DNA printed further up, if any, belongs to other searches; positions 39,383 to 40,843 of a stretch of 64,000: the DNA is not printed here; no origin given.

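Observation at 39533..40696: ParA/MinD-type deviant-Walker-A ATPase encoded as an ordinary intronless nuclear-style gene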

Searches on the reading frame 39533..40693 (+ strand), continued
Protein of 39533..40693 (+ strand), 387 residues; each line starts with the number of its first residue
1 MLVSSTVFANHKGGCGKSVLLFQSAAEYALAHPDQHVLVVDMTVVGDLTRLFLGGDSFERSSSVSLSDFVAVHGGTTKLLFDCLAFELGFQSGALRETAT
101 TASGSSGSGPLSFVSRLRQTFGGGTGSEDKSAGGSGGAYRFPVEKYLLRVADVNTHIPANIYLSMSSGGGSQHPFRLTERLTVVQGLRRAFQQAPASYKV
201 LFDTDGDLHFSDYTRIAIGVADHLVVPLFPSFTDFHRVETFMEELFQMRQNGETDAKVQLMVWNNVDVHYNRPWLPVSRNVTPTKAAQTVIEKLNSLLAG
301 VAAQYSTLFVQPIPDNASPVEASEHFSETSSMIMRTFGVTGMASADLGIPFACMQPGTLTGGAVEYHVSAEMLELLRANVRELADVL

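Call 50: find_encoding_contigs(protein=P0003, flank=10000, max_places=1)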
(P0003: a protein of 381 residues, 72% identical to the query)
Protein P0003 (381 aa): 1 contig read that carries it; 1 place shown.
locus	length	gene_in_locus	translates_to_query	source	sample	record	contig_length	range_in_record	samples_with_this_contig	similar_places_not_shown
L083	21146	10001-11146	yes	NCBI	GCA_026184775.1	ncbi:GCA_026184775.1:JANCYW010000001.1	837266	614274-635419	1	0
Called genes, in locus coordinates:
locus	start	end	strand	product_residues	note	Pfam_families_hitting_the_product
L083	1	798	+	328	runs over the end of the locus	-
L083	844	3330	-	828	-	PF25463:DUF7899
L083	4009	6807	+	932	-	PF25173:Beta-prop_WDR3_1st (weak), PF25174:Beta-prop_THOC3, PF25168:Beta-prop_WDR36-Utp21_2nd, PF25175:Beta-prop_WDR5, PF23381:Beta-prop_IFT122_1st, PF24814:WD40_Prp19, PF25391:WD40_Gbeta, PF00400:WD40, +4 more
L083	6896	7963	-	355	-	-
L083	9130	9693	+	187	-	PF04191:PEMT, PF04140:ICMT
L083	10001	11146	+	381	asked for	-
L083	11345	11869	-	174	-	-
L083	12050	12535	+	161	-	-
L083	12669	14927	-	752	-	PF01595:CNNM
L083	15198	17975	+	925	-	PF07728:AAA_5 (faint), PF09262:PEX-1N, PF13481:AAA_25 (weak), PF00004:AAA, PF01695:IstB_IS21 (faint), PF05729:NACHT (faint), PF00004:AAA, PF17862:AAA_lid_3 (weak), +5 more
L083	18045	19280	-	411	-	PF01222:ERG4_ERG24, PF06966:DUF1295 (weak)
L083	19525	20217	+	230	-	PF02466:Tim17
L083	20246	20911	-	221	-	PF03998:Utp11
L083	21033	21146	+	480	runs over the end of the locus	PF01702:TGT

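Call 61: fold_search(model_id=the predicted structure, library=viral)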
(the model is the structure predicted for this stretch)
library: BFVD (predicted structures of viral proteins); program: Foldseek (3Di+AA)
matches with E <= 10: 172; with E <= 0.001: 1
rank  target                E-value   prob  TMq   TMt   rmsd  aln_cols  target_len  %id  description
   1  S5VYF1                3.7e-04  1.00  0.34  0.60  12.0       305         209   10  (no name in the UniProt tables at hand)
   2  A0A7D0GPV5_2          2.2e-02  0.38  0.18  0.10  11.3       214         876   14  (no name in the UniProt tables at hand)
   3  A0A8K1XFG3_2          2.2e-02  0.20  0.18  0.07  20.8       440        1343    9  (no name in the UniProt tables at hand)
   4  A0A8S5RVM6            2.8e-02  0.92  0.35  0.31  11.8       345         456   12  ParA [Siphoviridae sp. ctHip2]
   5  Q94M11                3.2e-02  0.95  0.25  0.59  10.0       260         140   11  Replication protein (Fragment) [Actinophage Q5]
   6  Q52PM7                5.6e-02  0.44  0.19  0.15  11.6       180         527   13  SGNH hydrolase-type esterase domain-containing protein [Xanthomonas phage Xp15]
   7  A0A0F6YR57            9.2e-02  0.30  0.20  0.12  10.7       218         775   10  Putative YapH protein [Sinorhizobium phage phiN3]
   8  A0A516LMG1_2          1.2e-01  0.38  0.19  0.11  12.7       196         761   10  (no name in the UniProt tables at hand)
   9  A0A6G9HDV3            1.2e-01  0.13  0.15  0.11  25.1       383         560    9  Thymidylate or Deoxyguanosine kinase [Panulirus argus virus 1]
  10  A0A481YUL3            1.4e-01  0.38  0.29  0.22  11.9       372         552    8  CTP synthase (glutamine hydrolyzing) [Marseillevirus LCMAC103]
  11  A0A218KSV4            3.2e-01  0.08  0.19  0.23  20.5       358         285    8  (no name in the UniProt tables at hand)
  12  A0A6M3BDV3            3.6e-01  0.77  0.22  0.34   5.1       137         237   11  (no name in the UniProt tables at hand)
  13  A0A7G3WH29            4.5e-01  0.16  0.21  0.12  15.8       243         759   15  DNA primase/helicase [Arthronema virus TR020]
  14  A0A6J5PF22            4.5e-01  0.06  0.20  0.19  20.5       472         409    9  DNA 3'-5' helicase [uncultured Caudovirales phage]
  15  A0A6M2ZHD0            5.3e-01  0.07  0.17  0.21  13.7       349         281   11  Sulfotransferase [Synechococcus phage S-SCSM1]
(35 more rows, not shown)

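Call 63: search_solved_structures(query=A2, max_evalue=0.001, show_alignments=2)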
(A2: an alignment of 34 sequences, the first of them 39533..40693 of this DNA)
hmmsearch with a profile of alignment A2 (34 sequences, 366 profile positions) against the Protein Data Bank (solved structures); distinct sequences matched with E-value up to 0.001: 13.
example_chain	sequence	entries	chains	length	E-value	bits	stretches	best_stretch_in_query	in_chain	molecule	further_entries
8jmj_A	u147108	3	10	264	3.1e-07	33.3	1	4-51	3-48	SpoOJ regulator (Soj)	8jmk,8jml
2xj9_A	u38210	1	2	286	4.7e-07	32.8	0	1-53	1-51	MIPZ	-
6iub_A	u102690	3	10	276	1.1e-06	31.5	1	4-47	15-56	SpoOJ regulator (Soj)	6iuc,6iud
8ray_B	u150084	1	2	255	1.1e-06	31.5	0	5-47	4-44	ParA family protein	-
2xj4_A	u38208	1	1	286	1.5e-06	31.1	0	1-47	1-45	MIPZ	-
2xit_A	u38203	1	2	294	1.5e-06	31.1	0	1-46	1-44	MIPZ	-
2bek_A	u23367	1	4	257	2.5e-06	30.3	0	4-51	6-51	SEGREGATION PROTEIN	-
1wcv_1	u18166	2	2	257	9.4e-06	28.5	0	4-50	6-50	SEGREGATION PROTEIN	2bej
4dzz_A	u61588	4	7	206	1.2e-05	28.1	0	184-236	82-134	Plasmid partitioning protein ParF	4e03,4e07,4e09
5u1g_D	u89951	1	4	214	1.3e-05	28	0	184-236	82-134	ParA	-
3pg5_A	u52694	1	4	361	5.3e-05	26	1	5-80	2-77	Uncharacterized protein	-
7qqa_A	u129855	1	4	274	0.00013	24.7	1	13-67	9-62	Nitrogenase iron protein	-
8oie_D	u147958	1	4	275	0.00093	21.9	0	13-62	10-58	Nitrogenase iron protein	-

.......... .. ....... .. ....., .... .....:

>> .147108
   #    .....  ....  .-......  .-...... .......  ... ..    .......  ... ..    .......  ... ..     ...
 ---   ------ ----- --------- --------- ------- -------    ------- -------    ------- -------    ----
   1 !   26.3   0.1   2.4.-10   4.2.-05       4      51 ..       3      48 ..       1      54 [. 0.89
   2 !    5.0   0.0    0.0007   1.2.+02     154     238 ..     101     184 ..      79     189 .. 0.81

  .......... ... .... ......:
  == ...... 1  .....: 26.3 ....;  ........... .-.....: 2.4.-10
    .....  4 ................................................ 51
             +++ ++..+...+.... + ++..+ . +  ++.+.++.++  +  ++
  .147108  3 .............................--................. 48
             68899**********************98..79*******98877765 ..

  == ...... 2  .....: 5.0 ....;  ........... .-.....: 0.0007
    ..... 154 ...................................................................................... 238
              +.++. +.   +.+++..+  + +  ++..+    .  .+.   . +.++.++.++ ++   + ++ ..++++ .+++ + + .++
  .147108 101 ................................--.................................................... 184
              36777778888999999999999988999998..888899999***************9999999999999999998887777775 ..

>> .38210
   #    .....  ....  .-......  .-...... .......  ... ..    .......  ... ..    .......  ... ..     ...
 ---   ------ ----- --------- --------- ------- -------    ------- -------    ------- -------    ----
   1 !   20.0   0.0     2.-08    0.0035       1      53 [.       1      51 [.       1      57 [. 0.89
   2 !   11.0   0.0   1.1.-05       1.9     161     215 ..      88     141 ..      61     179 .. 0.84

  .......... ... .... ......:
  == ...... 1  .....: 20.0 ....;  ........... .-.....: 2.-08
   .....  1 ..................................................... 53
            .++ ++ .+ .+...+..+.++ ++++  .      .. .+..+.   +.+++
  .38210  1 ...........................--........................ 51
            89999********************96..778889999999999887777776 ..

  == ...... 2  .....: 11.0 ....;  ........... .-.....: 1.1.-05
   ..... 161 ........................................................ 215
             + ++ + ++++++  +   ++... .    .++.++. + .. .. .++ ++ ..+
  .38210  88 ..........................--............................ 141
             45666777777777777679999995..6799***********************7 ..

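Call 64: search_solved_structures(query=A3, max_evalue=0.001, show_alignments=1)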
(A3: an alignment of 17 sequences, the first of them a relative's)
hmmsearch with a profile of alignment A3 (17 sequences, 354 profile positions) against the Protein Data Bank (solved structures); distinct sequences matched with E-value up to 0.001: 35.
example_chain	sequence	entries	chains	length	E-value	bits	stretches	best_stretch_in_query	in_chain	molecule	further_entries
3pg5_A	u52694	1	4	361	9.8e-19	70.9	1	4-335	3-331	Uncharacterized protein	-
8ray_B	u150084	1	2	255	8.1e-13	51.4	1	6-51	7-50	ParA family protein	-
8jmj_A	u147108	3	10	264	2.3e-12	49.9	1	2-51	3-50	SpoOJ regulator (Soj)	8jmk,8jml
6iub_A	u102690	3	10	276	9e-12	48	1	2-51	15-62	SpoOJ regulator (Soj)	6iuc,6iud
2bek_A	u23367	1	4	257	1.1e-11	47.7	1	4-51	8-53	SEGREGATION PROTEIN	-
1wcv_1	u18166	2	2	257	3.5e-11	46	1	4-51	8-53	SEGREGATION PROTEIN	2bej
2oze_A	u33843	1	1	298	2.6e-10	43.2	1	162-214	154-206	Orf delta'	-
3k9g_A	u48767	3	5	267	1.5e-08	37.4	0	11-55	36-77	PF-32 protein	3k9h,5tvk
4pfs_A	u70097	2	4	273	1e-07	34.6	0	164-215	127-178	Cobyrinic Acid a,c-diamide synthase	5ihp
5if9_A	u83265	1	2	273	1.6e-07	34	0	164-215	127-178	Cobyrinic Acid a,c-diamide synthase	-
7dut_A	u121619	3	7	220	6.2e-06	28.8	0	165-230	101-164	SOJ protein (Soj)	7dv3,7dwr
9nbo_A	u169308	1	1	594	2.5e-05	26.8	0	4-51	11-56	Arsenite transporter ATPase-like protein,arsA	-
7npd_A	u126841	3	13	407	3.1e-05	26.5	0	8-47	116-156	Walker A-type ATPase | AAA family ATPase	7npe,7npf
9nbl_A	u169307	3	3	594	3.6e-05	26.3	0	4-51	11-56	Arsenite transporter ATPase-like protein,arsA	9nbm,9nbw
3io3_A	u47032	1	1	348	5.6e-05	25.7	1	10-65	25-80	DEHA2D07832p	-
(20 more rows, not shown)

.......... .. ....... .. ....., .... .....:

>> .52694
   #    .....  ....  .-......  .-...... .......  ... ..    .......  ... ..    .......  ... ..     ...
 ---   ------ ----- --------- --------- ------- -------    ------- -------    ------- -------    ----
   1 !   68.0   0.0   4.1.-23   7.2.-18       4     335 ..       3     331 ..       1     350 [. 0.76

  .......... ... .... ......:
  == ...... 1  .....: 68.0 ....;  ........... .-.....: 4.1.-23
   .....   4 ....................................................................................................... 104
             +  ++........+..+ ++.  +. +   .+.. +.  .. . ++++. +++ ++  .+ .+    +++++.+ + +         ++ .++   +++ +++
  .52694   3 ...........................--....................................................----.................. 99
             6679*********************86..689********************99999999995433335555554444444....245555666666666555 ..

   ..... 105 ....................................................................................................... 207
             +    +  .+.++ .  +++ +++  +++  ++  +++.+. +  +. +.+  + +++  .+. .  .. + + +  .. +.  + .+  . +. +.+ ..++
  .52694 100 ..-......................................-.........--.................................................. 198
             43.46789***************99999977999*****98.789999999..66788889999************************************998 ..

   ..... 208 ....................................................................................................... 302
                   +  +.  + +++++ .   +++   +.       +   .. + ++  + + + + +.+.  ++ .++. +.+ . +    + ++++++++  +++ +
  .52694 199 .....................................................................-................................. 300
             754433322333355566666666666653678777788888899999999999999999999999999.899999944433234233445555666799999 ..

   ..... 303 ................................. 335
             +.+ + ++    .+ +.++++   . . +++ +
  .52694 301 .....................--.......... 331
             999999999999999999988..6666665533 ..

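Call 66: search_protein_families(library=padloc, proteins=[L018:6001-7062:+, L018:7076-7675:+, L027:6001-7101:+, L027:7114-7701:+, L031:2812-3825:+, L031:3907-4554:+, L003:6001-7056:+], max_evalue=0.01)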
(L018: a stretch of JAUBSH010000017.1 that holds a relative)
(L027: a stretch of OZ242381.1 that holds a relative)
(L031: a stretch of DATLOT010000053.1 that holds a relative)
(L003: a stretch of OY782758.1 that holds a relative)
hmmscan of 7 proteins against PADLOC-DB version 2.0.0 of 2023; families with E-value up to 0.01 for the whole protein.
L018:6001-7062:+ (354 aa): 0 families

L018:7076-7675:+ (200 aa): 1 family
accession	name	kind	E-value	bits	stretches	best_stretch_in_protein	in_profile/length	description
PDLC00058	DruK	-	0.0045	13.7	1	42-143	15-120/388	PD-(D/E)XK nuclease superfamily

L027:6001-7101:+ (367 aa): 0 families

L027:7114-7701:+ (196 aa): 0 families

L031:2812-3825:+ (338 aa): 0 families

L031:3907-4554:+ (216 aa): 9 families
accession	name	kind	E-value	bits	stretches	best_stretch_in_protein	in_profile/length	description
PDLC00436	ThsB1|ThsB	-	1.3e-08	32.6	1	5-84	37-120/183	TIR-like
PDLC05062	PDC-S66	-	2.6e-06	25.1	1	4-77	149-223/282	-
PDLC00419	ThsB1|ThsB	-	4.9e-06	24.4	1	5-85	29-113/165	TIR-like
PDLC00425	ThsB1|ThsB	-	6.6e-06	23.5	1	4-97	252-352/389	TIR-like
PDLC00423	ThsB1|ThsB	-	1.2e-05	23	1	5-90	37-131/190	TIR-like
PDLC02012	SAVED5--SAVED_TIR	-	3.3e-05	21.2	1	5-78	15-89/404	-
PDLC00434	ThsB1|ThsB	-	0.00048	17.3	1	6-80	141-216/396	TIR-like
PDLC00422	ThsB1|ThsB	-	0.00063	17.3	1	3-95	40-141/194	TIR-like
PDLC00437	ThsB1|ThsB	-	0.0059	14.7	1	39-95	23-81/129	TIR-like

L003:6001-7056:+ (352 aa): 1 family
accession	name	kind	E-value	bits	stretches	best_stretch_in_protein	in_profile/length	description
PDLC04559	PDC-M28B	-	0.0053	13.9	1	7-40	134-165/438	-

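Call 75: search_protein_families(library=pfam, proteins=[L003:4560-5813:+, L003:7082-8758:-, L004:7103-7930:-, L006:4711-5796:+, L006:7201-8352:+, L008:7262-8044:-, L009:7184-7981:-, L013:4519-5802:+, L016:4931-5914:+, L016:7214-8206:+], max_evalue=0.0001)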
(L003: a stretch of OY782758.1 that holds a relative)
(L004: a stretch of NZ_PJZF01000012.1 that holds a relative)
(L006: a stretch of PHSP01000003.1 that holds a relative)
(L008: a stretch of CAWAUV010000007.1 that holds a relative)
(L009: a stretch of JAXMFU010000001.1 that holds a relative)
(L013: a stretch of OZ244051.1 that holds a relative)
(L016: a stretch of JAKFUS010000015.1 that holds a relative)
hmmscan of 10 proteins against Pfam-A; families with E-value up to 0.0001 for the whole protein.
L003:4560-5813:+ (418 aa): 1 family
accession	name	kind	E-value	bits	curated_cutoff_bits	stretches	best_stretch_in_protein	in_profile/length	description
PF00365.25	PFK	-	1.6e-46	159.4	30.9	1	9-290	5-275/277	Phosphofructokinase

L003:7082-8758:- (559 aa): 1 family
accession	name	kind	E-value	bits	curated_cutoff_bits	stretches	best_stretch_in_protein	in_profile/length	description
PF01019.26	G_glu_transpept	-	3.8e-160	534.5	27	1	43-549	2-511/512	Gamma-glutamyltranspeptidase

L004:7103-7930:- (276 aa): 1 family
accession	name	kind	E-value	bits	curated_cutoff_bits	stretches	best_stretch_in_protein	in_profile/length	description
PF14348.11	DUF4400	-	4.1e-67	226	27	1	78-273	1-196/196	Domain of unknown function (DUF4400)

L006:4711-5796:+ (362 aa): 1 family
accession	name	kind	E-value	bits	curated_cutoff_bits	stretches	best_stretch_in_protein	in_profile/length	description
PF01264.26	Chorismate_synt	-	4.6e-138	459.8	27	1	10-345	1-327/327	Chorismate synthase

L006:7201-8352:+ (384 aa): 3 families
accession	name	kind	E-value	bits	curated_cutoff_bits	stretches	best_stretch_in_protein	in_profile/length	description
PF12832.13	MFS_1_like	-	8.5e-114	380.9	25.2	1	5-358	1-372/373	MFS_1 like family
PF03825.22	Nuc_H_symport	-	3.2e-20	72.9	25.9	1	7-372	6-386/400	Nucleoside H+ symporter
PF07690.21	MFS_1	-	1.7e-19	70.4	33.4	2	204-379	2-176/347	Major Facilitator Superfamily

L008:7262-8044:- (261 aa): 0 families

L009:7184-7981:- (266 aa): 2 families
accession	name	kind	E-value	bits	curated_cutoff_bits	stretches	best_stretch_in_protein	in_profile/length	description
PF03958.22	Secretin_N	-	2.9e-12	47.1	28.2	1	25-82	2-68/69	Bacterial type II/III secretion system short domain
PF00263.26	Secretin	-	1.4e-08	34.9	27.5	1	137-241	15-130/169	Bacterial type II and III secretion system protein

L013:4519-5802:+ (428 aa): 0 families

L016:4931-5914:+ (328 aa): 1 family
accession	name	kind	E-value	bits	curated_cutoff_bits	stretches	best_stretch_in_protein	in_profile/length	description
PF05853.18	BKACE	-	5.2e-62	210.1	24.8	1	38-325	1-274/274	beta-keto acid cleavage enzyme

L016:7214-8206:+ (331 aa): 1 family
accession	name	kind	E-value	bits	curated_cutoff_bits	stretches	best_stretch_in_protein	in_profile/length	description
PF03401.19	TctC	-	8.7e-25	88.2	27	1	63-318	13-266/274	Tripartite tricarboxylate transporter family receptor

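Call 77: find_encoding_contigs(protein=P0002, flank=4000, max_places=1)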
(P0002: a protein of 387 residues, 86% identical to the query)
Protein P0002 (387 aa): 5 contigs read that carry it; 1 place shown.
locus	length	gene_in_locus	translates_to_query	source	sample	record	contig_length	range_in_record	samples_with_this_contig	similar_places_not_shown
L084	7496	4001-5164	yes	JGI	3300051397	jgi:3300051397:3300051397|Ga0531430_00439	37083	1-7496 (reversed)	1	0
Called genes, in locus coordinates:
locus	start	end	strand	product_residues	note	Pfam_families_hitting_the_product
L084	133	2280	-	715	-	PF25463:DUF7899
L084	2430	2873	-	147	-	-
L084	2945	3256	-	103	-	-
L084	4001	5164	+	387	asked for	PF09140:MipZ (faint)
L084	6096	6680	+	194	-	-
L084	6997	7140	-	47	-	-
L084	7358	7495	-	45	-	?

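Call 81: find_related_loci(query=A1, collection=viral_contigs, flank=3000)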
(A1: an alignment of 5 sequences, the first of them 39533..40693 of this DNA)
Query A1 (387 aa) in viral_contigs; peptide patterns used: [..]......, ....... (x = any residue, [..] = any of these).
66 stretches matched a pattern, but none encodes a relative of the query by tblastn (E <= 1e-3).
